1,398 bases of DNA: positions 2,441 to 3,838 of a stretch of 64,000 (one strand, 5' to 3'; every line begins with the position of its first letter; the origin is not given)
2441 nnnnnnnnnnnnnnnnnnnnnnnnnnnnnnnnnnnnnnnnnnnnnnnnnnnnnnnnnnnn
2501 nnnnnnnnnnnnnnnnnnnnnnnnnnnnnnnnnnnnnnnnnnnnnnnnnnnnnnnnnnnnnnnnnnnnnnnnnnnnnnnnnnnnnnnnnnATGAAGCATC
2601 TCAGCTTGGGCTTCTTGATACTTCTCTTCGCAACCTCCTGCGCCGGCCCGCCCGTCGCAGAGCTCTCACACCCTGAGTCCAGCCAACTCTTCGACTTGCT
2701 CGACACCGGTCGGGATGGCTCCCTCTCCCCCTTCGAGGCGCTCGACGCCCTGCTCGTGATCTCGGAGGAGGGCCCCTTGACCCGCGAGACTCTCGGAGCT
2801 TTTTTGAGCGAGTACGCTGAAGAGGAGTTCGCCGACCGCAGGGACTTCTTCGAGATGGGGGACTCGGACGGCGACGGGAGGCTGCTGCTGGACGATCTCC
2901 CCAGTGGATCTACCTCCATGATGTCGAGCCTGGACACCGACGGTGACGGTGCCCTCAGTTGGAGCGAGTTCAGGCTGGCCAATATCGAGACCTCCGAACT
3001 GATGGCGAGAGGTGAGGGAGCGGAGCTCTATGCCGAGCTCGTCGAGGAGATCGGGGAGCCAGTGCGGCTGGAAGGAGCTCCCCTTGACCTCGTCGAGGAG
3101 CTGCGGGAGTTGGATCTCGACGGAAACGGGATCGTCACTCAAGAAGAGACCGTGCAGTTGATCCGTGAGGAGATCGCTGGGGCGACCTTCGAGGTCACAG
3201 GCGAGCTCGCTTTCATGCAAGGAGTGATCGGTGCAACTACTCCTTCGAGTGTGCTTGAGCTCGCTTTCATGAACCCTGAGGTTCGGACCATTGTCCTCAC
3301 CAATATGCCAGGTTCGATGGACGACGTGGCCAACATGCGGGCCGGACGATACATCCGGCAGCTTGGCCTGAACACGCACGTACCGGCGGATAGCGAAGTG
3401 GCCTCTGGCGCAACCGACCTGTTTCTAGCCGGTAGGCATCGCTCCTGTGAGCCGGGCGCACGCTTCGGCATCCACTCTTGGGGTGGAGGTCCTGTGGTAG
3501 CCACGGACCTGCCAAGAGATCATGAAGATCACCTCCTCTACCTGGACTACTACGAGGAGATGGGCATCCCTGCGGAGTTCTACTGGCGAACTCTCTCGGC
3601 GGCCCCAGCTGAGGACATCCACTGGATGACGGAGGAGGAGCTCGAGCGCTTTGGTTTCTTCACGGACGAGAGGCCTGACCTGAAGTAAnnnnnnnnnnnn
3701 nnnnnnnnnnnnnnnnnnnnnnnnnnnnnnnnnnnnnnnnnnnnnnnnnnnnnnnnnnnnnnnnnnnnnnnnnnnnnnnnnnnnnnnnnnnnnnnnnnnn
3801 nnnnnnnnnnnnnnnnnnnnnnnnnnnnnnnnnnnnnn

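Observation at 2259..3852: Relic cyanophycinase 3-prime end and a 32-nt near-perfect repeat bracketing the EF-hand lipoprotein gene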

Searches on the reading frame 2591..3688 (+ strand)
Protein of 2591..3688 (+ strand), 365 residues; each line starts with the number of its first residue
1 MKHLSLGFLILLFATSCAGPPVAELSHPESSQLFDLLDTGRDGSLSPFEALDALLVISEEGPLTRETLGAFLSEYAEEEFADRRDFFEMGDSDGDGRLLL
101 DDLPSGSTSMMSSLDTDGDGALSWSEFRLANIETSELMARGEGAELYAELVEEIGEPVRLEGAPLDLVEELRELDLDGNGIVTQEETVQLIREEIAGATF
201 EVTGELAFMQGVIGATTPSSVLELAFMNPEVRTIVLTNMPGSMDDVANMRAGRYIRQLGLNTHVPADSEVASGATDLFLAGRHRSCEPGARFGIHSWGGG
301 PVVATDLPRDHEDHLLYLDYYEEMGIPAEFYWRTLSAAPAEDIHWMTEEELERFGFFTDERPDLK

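Call 7: search_protein_families(library=pfam, proteins=[window:2591-3688:+], max_evalue=0.01)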
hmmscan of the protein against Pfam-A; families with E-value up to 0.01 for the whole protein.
window:2591-3688:+ (365 aa): 5 families
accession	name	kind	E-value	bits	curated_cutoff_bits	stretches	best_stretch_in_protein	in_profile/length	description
PF13405.12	EF-hand_6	-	2.4e-12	45.8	25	0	113-128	8-23/30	EF-hand domain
PF00036.39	EF-hand_1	-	5.2e-12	44.9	25.4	1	110-129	5-24/29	EF hand domain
PF13499.12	EF-hand_7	-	7e-12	46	30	2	111-191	8-66/67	EF-hand domain pair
PF13833.12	EF-hand_8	-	1e-11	44.8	28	2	166-191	26-51/54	EF-hand domain pair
PF13202.12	EF-hand_5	-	4.7e-08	32.6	25.9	1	113-128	7-22/25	EF hand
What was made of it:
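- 2354..3705 (+): Inserted EF-hand module. It holds a 5' non-coding region (2354-2590, with a 15-nt tandem duplication at 2486-2515) and the gene for an EF-hand + ClpP-fold lipoprotein (2591-3688; databases call the start at 2561). It ends inside the gene's own terminator hairpin. EF-hand Pfam hits (call 7).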

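Call 19: find_homologous_proteins(query=window:2591-3688:+, max_evalue=0.00001)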
Query window:2591-3688:+ (365 aa): 73 proteins with E <= 0.00001 among 8000 candidates.
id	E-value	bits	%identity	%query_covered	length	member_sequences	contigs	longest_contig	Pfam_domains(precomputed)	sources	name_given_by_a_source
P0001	1.4e-238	809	100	100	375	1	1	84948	PF13405.13,PF13499.13,PF13833.13,PF13202.13,PF00036.39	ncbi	-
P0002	1.9e-236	802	99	100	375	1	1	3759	PF13405.13,PF13499.13,PF13833.13,PF13202.13,PF00036.39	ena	-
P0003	4.7e-235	798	99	100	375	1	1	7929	PF13405.13,PF13499.13,PF13833.13,PF13202.13,PF00036.39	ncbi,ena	-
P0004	1.6e-217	740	92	100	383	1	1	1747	PF13405.13,PF13499.13,PF13833.13,PF13202.13,PF00036.39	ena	-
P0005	1.5e-211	720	90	100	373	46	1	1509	PF13405.13,PF13499.13,PF13833.13,PF13202.13,PF00036.39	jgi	-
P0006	2.6e-211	720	89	100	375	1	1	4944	PF13405.13,PF13499.13,PF13833.13,PF13202.13,PF00036.39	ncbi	-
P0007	8.0e-211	718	88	100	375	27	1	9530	PF13405.13,PF13499.13,PF13833.13,PF13202.13,PF00036.39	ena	-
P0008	9.0e-211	718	90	100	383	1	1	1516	PF13405.13,PF13499.13,PF13833.13,PF13202.13,PF00036.39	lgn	-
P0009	2.0e-210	717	90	100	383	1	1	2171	PF13405.13,PF13499.13,PF13833.13,PF13202.13,PF00036.39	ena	-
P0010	3.6e-210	716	89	96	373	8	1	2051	PF13405.13,PF13499.13,PF13833.13,PF13202.13,PF00036.39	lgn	-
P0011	9.3e-208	708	88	100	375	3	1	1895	PF13405.13,PF13499.13,PF13833.13,PF13202.13,PF00036.39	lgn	-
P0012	7.4e-204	695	87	100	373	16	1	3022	PF13405.13,PF13499.13,PF13833.13,PF13202.13,PF00036.39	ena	-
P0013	3.6e-203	693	86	100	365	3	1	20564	PF13405.13,PF13499.13,PF13833.13,PF13202.13,PF00036.39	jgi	jgi:Ca2+-binding EF-hand superfamily protein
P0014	3.3e-202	690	86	100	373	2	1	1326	PF13405.13,PF13499.13,PF13833.13,PF13202.13,PF00036.39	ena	-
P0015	3.2e-200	683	86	100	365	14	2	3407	PF13405.13,PF13499.13,PF13833.13,PF13202.13,PF00036.39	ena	-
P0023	6.1e-182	623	79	100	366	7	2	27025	PF13405.13,PF13499.13,PF13833.13,PF13202.13,PF00036.39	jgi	-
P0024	1.1e-178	612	77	99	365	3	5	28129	PF13405.13,PF13499.13,PF13833.13,PF13202.13,PF00036.39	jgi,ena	jgi:hypothetical protein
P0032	2.7e-170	585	73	96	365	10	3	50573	PF13405.13,PF13499.13,PF13833.13,PF13202.13,PF00036.39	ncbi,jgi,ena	jgi:Ca2+-binding EF-hand superfamily protein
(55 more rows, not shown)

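Call 20: find_encoding_contigs(protein=P0032, flank=4000, max_places=3)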
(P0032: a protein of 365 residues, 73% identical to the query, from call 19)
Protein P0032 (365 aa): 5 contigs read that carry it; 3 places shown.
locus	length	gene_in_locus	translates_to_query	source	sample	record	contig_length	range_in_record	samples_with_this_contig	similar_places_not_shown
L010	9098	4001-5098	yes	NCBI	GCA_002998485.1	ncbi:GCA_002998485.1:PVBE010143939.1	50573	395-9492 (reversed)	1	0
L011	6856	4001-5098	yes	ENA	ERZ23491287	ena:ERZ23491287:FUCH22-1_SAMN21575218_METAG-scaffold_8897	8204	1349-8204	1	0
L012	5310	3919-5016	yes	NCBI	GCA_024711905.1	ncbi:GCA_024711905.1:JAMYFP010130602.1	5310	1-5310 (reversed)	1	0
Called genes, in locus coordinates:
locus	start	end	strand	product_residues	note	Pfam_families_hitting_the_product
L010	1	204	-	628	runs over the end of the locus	PF07992:Pyr_redox_2 (weak), PF00890:FAD_binding_2, PF01134:GIDA (weak), PF01266:DAO, PF12831:FAD_oxidored, PF13450:NAD_binding_8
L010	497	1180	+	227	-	PF13472:Lipase_GDSL_2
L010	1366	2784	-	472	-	PF05572:Peptidase_M43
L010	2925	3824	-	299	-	-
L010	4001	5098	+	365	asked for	PF13833:EF-hand_8 (faint), PF00036:EF-hand_1 (faint), PF13202:EF-hand_5 (faint), PF13405:EF-hand_6 (faint), PF13499:EF-hand_7 (faint)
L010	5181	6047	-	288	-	PF00950:ABC-3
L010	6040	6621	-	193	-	PF00005:ABC_tran, PF02463:SMC_N (weak), PF13304:AAA_21 (faint)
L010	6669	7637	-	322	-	PF01297:ZnuA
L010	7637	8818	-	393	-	-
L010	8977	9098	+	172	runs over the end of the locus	?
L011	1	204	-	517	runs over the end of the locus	?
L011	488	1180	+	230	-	PF13472:Lipase_GDSL_2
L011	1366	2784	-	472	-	PF05572:Peptidase_M43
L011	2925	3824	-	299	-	-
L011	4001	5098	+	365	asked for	PF13833:EF-hand_8 (faint), PF00036:EF-hand_1 (faint), PF13202:EF-hand_5 (faint), PF13405:EF-hand_6 (faint), PF13499:EF-hand_7 (faint)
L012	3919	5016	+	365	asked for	PF13833:EF-hand_8 (faint), PF00036:EF-hand_1 (faint), PF13202:EF-hand_5 (faint), PF13405:EF-hand_6 (faint), PF13499:EF-hand_7 (faint)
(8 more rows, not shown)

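Call 21: find_encoding_contigs(protein=P0024, flank=4000, max_places=3)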
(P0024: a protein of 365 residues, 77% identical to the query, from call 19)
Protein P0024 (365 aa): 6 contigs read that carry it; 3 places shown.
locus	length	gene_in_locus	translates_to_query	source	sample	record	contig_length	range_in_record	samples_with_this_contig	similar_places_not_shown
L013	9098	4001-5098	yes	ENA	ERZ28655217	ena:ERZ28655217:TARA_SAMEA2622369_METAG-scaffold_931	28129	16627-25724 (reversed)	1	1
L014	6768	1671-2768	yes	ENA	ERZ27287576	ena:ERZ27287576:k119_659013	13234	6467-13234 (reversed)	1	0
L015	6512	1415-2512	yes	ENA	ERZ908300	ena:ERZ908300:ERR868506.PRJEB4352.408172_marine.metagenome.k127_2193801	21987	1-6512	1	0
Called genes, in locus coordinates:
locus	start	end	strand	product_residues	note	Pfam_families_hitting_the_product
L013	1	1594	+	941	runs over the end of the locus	PF13583:Reprolysin_4, PF13574:Reprolysin_2 (faint), PF13582:Reprolysin_3, PF13688:Reprolysin_5, PF17963:Big_9, PF13385:Laminin_G_3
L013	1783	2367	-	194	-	PF03729:DUF308 (weak)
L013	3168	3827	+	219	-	PF11172:DUF2959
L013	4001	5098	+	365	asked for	PF13833:EF-hand_8 (faint), PF00036:EF-hand_1 (faint), PF13202:EF-hand_5 (faint), PF13405:EF-hand_6 (faint), PF13499:EF-hand_7 (faint)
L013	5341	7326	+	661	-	PF00884:Sulfatase, PF01663:Phosphodiest, PF13428:TPR_14 (faint), PF14559:TPR_19 (faint), PF13432:TPR_16 (faint), PF07719:TPR_2 (faint), PF13181:TPR_8 (faint)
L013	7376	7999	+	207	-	-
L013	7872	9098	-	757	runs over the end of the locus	PF01663:Phosphodiest, PF00884:Sulfatase (weak), PF13385:Laminin_G_3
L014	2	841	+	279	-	?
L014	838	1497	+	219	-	PF11172:DUF2959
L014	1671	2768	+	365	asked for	PF13833:EF-hand_8 (faint), PF00036:EF-hand_1 (faint), PF13202:EF-hand_5 (faint), PF13405:EF-hand_6 (faint), PF13499:EF-hand_7 (faint)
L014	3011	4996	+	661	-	PF00884:Sulfatase, PF01663:Phosphodiest, PF13428:TPR_14 (faint), PF14559:TPR_19 (faint), PF13432:TPR_16 (faint), PF07719:TPR_2 (faint), PF13181:TPR_8 (faint)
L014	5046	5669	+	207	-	-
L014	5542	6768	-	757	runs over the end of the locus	PF01663:Phosphodiest, PF00884:Sulfatase (weak), PF13385:Laminin_G_3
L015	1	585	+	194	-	?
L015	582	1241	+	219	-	PF11172:DUF2959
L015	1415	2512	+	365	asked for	PF13833:EF-hand_8 (faint), PF00036:EF-hand_1 (faint), PF13202:EF-hand_5 (faint), PF13405:EF-hand_6 (faint), PF13499:EF-hand_7 (faint)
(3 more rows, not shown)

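Call 22: find_encoding_contigs(protein=P0023, flank=4000, max_places=2)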
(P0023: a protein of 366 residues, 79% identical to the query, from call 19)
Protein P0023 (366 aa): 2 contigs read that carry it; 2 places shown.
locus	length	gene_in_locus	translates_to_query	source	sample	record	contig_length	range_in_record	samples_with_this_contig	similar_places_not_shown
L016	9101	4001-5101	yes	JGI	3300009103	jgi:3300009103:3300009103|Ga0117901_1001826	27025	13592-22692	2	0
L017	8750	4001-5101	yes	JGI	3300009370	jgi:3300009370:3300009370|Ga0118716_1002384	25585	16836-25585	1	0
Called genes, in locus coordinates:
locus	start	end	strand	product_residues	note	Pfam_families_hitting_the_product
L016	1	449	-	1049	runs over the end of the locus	PF00873:ACR_tran, PF03176:MMPL (weak)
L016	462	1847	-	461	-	PF25989:YknX_C (faint)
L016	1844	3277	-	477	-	-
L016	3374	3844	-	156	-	-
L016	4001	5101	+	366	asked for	PF13833:EF-hand_8 (faint), PF00036:EF-hand_1 (faint), PF13202:EF-hand_5 (faint), PF13405:EF-hand_6 (faint), PF13499:EF-hand_7 (faint)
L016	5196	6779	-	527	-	PF14312:FG-GAP_2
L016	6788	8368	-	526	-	PF14312:FG-GAP_2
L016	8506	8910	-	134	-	-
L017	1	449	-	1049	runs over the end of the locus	PF00873:ACR_tran, PF03176:MMPL (weak)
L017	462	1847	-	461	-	PF25989:YknX_C (faint)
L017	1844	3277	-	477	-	-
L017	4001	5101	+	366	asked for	PF13833:EF-hand_8 (faint), PF00036:EF-hand_1 (faint), PF13202:EF-hand_5 (faint), PF13405:EF-hand_6 (faint), PF13499:EF-hand_7 (faint)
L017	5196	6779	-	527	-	PF14312:FG-GAP_2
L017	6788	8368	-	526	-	PF14312:FG-GAP_2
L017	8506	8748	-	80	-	?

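Call 28: find_related_loci(query=window:2591-3688:+, collection=metagenome_contigs, flank=3000)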
Query window:2591-3688:+ (365 aa) in metagenome_contigs; peptide patterns used: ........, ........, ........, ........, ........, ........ (x = any residue, [..] = any of these).
133 stretches matched a pattern; 17 encode a relative of the query (tblastn E <= 1e-3); 17 distinct loci.
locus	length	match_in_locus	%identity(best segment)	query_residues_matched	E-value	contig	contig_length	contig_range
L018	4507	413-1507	89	1-365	0e+0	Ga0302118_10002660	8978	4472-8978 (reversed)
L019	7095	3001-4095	89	1-365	0e+0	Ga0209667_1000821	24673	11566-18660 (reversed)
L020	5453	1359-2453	89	1-365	0e+0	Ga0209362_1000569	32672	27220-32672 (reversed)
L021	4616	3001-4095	88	1-365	0e+0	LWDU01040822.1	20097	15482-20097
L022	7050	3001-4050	90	16-365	0e+0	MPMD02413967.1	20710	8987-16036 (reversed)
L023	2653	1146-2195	90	16-365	0e+0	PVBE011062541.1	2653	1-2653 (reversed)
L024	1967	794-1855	88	1-354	0e+0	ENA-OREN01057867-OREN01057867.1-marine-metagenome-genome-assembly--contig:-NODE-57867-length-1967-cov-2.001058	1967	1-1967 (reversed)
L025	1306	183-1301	88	1-365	0e+0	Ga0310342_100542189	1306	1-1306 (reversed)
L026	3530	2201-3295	86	1-365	0e+0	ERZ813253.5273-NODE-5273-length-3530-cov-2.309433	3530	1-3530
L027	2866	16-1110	83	1-365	0e+0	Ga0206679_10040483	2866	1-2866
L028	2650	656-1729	73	8-365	0e+0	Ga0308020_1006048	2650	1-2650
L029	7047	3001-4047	73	17-365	2e-166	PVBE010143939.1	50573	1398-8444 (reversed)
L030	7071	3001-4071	66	1-357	2e-153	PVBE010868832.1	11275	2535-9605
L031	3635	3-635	84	163-365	1e-113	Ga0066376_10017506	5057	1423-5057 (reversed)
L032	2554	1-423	99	225-365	9e-95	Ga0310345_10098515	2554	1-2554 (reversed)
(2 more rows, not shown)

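Call 35: search_protein_families(library=pfam, proteins=[L022:563-1453:+, L022:2380-2916:+, L022:4070-5608:+, L022:5589-6764:+, L021:429-1856:+, L021:1781-2341:-, L021:3835-4488:-, L021:2569-2847:-, L022:1553-1987:+], max_evalue=0.01)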
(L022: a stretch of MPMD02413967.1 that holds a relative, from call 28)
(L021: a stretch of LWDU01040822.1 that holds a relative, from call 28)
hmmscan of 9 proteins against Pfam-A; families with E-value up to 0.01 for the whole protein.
L022:563-1453:+ (296 aa): 2 families
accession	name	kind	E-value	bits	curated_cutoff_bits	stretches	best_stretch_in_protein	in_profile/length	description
PF00950.22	ABC-3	-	3.9e-25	89.3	20.1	1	8-283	3-254/258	ABC 3 transport family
PF01032.23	FecCD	-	1.6e-05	24.6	26.5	1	121-281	142-299/311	FecCD transport family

L022:2380-2916:+ (178 aa): 0 families

L022:4070-5608:+ (512 aa): 2 families
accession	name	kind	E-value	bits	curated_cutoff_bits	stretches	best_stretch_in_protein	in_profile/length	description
PF00557.29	Peptidase_M24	-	4.2e-61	206.8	23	1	276-476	2-208/208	Metallopeptidase family M24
PF05195.22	AMP_N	-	3.6e-17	62.6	24.6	1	85-193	1-115/121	Aminopeptidase P, N-terminal domain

L022:5589-6764:+ (391 aa): 5 families
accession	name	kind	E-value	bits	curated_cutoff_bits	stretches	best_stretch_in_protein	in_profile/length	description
PF13692.12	Glyco_trans_1_4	-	3.3e-18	66.7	27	1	228-359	6-141/142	Glycosyl transferases group 1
PF00534.26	Glycos_transf_1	-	1.1e-15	58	26.4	1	215-367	6-165/172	Glycosyl transferases group 1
PF13439.12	Glyco_transf_4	-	6.9e-14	52.7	28.5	1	32-201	2-170/170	Glycosyltransferase Family 4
PF20706.3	GT4-conflict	-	6.9e-10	38.9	26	1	198-362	173-359/385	Family 4 Glycosyltransferase in conflict systems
PF13579.12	Glyco_trans_4_4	-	2e-06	28.7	29.7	1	32-196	1-158/158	Glycosyl transferase 4-like domain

L021:429-1856:+ (475 aa): 4 families
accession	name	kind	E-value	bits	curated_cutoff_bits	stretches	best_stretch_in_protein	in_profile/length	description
PF00884.28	Sulfatase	-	5.8e-37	128.1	25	1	96-380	3-300/301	Sulfatase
PF01663.27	Phosphodiest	-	4.6e-07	30.2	23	1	246-324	157-223/342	Type I phosphodiesterase / nucleotide pyrophosphatase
PF16347.10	SGSH_C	-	0.00023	21.8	29.3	1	341-465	12-142/154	N-sulphoglucosamine sulphohydrolase, C-terminal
PF01676.23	Metalloenzyme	-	0.00097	19.2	24.3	0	285-361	168-230/252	Metalloenzyme superfamily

L021:1781-2341:- (186 aa): 0 families

L021:3835-4488:- (217 aa): 0 families

L021:2569-2847:- (92 aa): 2 families
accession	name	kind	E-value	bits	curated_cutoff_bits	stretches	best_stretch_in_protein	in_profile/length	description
PF00528.27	BPD_transp_1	-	0.00097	19.4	26.4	1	29-89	21-79/184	Binding-protein-dependent transport system inner membrane component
PF01694.28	Rhomboid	-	0.0075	16.9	22.6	1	36-87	47-98/143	Rhomboid domain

L022:1553-1987:+ (144 aa): 0 families
